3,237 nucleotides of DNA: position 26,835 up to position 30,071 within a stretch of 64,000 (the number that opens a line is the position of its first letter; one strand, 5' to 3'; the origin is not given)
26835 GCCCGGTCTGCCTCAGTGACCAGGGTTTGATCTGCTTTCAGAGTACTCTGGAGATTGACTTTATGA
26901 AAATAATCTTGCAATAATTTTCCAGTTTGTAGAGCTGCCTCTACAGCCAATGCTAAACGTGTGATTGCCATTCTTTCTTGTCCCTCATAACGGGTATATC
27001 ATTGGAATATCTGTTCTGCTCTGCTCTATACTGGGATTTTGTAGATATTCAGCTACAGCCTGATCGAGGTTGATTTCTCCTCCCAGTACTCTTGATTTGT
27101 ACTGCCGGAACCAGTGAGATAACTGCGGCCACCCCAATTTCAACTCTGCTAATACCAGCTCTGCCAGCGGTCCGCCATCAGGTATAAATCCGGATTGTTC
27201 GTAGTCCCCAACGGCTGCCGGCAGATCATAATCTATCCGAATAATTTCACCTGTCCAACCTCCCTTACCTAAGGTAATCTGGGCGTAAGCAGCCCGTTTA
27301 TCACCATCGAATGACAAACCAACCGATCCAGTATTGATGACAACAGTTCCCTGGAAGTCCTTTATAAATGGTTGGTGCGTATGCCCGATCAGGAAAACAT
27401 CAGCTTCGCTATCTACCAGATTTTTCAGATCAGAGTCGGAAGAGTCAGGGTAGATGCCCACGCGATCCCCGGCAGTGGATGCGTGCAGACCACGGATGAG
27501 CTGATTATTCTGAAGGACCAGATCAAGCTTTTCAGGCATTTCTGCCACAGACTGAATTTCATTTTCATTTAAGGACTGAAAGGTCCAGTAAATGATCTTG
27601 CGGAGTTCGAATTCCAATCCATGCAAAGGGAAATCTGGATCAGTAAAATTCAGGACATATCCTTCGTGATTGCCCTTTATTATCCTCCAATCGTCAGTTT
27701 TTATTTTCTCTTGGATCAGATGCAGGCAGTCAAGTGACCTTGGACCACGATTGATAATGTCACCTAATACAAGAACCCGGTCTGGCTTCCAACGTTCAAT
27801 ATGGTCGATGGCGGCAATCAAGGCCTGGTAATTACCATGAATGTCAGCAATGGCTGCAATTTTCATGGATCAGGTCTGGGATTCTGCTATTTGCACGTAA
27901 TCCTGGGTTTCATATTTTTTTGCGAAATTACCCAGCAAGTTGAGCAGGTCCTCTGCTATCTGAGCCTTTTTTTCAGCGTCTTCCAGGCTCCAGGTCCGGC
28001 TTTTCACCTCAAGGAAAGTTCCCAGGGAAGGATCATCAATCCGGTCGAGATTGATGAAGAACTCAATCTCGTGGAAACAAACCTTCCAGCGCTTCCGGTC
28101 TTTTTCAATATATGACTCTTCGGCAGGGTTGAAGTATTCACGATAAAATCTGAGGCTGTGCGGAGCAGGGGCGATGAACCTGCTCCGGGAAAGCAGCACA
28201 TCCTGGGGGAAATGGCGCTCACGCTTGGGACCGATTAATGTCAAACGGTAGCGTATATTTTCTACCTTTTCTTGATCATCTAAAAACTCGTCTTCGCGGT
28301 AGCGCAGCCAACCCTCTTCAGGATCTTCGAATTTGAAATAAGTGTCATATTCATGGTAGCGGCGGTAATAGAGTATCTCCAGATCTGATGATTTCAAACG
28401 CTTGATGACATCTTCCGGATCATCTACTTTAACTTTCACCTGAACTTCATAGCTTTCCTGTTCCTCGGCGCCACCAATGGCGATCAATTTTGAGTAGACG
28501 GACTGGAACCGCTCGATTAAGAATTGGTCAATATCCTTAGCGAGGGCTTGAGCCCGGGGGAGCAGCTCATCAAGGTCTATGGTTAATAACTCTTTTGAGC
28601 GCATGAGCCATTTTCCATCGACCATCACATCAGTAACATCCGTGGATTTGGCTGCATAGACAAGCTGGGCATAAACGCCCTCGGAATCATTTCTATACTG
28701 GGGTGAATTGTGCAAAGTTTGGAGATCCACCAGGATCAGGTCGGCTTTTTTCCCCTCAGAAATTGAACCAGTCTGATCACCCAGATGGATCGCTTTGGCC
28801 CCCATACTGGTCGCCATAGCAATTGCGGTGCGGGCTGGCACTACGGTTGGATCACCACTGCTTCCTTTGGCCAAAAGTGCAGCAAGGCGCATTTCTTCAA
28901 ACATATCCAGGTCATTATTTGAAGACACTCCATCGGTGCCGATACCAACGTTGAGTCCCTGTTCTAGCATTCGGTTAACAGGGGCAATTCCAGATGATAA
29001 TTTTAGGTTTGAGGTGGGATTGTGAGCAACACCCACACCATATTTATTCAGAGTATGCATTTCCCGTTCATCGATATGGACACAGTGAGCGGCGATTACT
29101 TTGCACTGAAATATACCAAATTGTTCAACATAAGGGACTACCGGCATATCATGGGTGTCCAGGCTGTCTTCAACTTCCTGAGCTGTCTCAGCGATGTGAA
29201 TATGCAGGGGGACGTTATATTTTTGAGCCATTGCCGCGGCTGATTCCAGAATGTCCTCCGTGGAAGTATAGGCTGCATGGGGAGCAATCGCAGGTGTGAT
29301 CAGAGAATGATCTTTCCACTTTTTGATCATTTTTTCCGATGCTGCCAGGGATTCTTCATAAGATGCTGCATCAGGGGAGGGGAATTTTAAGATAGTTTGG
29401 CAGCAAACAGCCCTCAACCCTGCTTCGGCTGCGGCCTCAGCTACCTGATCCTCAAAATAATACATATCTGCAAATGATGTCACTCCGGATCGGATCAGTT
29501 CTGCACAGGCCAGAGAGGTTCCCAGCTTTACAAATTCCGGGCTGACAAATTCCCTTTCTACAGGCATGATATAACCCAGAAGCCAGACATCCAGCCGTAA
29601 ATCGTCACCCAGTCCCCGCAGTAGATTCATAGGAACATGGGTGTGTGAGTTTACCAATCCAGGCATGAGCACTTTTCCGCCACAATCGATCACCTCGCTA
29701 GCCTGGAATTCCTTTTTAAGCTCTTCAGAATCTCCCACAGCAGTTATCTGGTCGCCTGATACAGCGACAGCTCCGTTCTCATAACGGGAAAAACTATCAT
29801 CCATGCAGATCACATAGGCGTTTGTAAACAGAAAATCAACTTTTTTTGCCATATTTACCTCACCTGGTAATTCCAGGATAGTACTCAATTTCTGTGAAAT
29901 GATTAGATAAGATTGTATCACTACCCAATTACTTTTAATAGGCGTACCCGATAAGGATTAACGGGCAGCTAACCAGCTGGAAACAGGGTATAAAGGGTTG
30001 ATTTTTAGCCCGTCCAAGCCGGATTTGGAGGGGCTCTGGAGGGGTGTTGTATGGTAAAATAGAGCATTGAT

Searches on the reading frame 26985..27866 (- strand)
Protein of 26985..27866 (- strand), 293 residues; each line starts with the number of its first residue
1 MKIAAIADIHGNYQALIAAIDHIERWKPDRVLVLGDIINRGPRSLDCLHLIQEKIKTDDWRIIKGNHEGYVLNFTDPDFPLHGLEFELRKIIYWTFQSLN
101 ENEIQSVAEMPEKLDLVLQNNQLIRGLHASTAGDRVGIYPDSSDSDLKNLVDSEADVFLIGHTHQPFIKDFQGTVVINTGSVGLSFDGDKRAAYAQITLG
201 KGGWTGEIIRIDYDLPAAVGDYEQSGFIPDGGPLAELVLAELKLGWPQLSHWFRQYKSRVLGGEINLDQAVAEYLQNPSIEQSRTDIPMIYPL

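Call 46: search_protein_families(library=pfam, proteins=[window:26985-27866:-], max_evalue=0.00001)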
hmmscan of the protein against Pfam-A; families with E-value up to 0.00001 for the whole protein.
window:26985-27866:- (293 aa): 2 families
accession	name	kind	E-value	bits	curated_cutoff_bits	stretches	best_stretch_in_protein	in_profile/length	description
PF12850.12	Metallophos_2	-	8.2e-19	68.6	27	1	1-196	1-148/154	Calcineurin-like phosphoesterase superfamily domain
PF00149.33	Metallophos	-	3e-18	67.4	21.5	1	1-166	1-191/191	Calcineurin-like phosphoesterase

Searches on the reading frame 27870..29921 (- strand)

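Call 46: search_protein_families(library=pfam, proteins=[window:27870-29921:-], max_evalue=0.00001)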
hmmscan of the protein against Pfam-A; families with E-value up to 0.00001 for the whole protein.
window:27870-29921:- (683 aa): 3 families
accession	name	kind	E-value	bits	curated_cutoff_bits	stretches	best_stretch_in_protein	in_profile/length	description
PF01979.26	Amidohydro_1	-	6.3e-78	262.8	25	1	84-439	1-345/345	Amidohydrolase family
PF07969.17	Amidohydro_3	-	1.6e-22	81.1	29.7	1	191-437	225-469/472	Amidohydrolase family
PF22039.1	HUTI_composite_bact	-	8.1e-06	25.8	25.5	0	50-72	1-23/26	Imidazolonepropionase-like composite domain, bacteria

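Call 65: search_protein_families(library=ncbifam, proteins=[window:27870-29921:-], max_evalue=1e-10)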
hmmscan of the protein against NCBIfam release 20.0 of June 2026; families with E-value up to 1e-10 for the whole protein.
window:27870-29921:- (683 aa): 27 families (the best 25 are shown)
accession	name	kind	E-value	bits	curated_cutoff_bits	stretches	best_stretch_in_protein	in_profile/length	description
NF006549.0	PRK09045.1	equivalog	4.1e-142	473.9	540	1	23-465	3-440/444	TRZ/ATZ family hydrolase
NF004701.0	PRK06038.1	equivalog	6e-131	437.1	609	1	28-465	4-427/432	N-ethylammeline chlorohydrolase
NF005557.0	PRK07228.1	equivalog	1.1e-110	370.4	522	1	31-465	4-438/445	5'-deoxyadenosine deaminase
NF006252.0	PRK08393.1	equivalog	2.5e-103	346.4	617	1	49-462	20-421/424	N-ethylammeline chlorohydrolase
NF012037.0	PRK15493.1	equivalog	1.7e-97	327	779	1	32-456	5-425/435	bifunctional S-methyl-5'-thioadenosine deaminase/S-adenosylhomocysteine deaminase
NF004995.0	PRK06380.1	subfamily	9.2e-90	301.6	567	1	31-453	4-412/418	metal-dependent hydrolase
NF005211.0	PRK06687.1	equivalog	5.5e-88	295.5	703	1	32-450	4-419/419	TRZ/ATZ family protein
NF006055.0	PRK08203.1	equivalog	4.6e-80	269.4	532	1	31-464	8-450/455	8-oxoguanine deaminase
NF005540.0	PRK07203.1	equivalog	5.9e-68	229.5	444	1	31-464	3-438/444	putative aminohydrolase SsnA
TIGR03314.1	Se_ssnA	subfamily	1e-66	225.6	455.5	1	30-464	1-437/441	putative selenium metabolism protein SsnA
TIGR02967.1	guan_deamin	equivalog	5.6e-61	206.7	375.4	1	47-436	4-401/401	guanine deaminase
NF006056.0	PRK08204.1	subfamily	5.1e-56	190.3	391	1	30-463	5-439/449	hypothetical protein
NF006679.0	PRK09228.1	subfamily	2.9e-55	187.8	351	1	41-437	23-427/433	guanine deaminase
NF009059.0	PRK12393.1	equivalog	4.9e-54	183.8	543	1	43-462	22-453/460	amidohydrolase family protein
NF006681.0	PRK09229.1-2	equivalog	2.3e-47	161.7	362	1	48-448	20-433/451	formimidoylglutamate deiminase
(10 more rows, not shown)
